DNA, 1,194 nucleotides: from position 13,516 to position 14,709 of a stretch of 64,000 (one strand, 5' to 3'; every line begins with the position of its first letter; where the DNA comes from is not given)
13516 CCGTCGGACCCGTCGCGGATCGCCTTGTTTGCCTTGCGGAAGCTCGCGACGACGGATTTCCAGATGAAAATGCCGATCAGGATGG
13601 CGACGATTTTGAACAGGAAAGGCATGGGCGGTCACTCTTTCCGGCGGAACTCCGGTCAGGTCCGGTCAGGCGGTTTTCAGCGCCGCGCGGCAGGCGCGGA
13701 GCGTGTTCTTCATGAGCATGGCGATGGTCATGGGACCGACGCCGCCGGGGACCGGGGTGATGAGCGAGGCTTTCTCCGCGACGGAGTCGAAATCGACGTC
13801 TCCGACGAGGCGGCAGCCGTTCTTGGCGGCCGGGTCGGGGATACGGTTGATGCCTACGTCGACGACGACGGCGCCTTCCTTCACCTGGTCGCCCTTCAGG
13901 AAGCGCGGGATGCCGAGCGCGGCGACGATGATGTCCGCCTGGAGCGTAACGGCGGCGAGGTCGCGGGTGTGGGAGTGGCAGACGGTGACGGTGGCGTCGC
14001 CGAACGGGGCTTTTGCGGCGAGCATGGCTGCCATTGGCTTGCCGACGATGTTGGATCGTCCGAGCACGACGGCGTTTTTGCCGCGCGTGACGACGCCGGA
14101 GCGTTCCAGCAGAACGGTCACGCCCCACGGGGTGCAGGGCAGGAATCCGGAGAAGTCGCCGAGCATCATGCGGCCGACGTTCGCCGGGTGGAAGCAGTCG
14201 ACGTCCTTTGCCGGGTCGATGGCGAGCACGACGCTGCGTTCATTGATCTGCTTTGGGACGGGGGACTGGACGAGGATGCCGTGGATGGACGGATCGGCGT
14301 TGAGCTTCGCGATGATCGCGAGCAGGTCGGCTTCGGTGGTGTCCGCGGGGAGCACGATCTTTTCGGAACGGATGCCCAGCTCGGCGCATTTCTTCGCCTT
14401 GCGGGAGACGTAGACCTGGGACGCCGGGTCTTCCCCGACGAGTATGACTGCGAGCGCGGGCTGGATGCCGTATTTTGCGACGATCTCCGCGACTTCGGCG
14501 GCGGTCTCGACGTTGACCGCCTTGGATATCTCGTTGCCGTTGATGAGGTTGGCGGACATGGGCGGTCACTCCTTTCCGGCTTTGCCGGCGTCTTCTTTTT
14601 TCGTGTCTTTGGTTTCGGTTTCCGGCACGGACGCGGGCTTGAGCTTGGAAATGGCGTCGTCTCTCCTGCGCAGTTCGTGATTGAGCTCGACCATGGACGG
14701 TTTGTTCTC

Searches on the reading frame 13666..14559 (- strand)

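Call 71: search_protein_families(library=pfam, proteins=[window:13666-14559:-], max_evalue=0.001)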
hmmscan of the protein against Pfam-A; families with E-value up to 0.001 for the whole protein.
window:13666-14559:- (297 aa): 2 families
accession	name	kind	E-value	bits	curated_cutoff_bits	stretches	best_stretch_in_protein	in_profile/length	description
PF02882.25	THF_DHG_CYH_C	-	2.4e-66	222.4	27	1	124-292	1-158/160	Tetrahydrofolate dehydrogenase/cyclohydrolase, NAD(P)-binding domain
PF00763.28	THF_DHG_CYH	-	8e-42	142.6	32.8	1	6-121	1-115/115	Tetrahydrofolate dehydrogenase/cyclohydrolase, catalytic domain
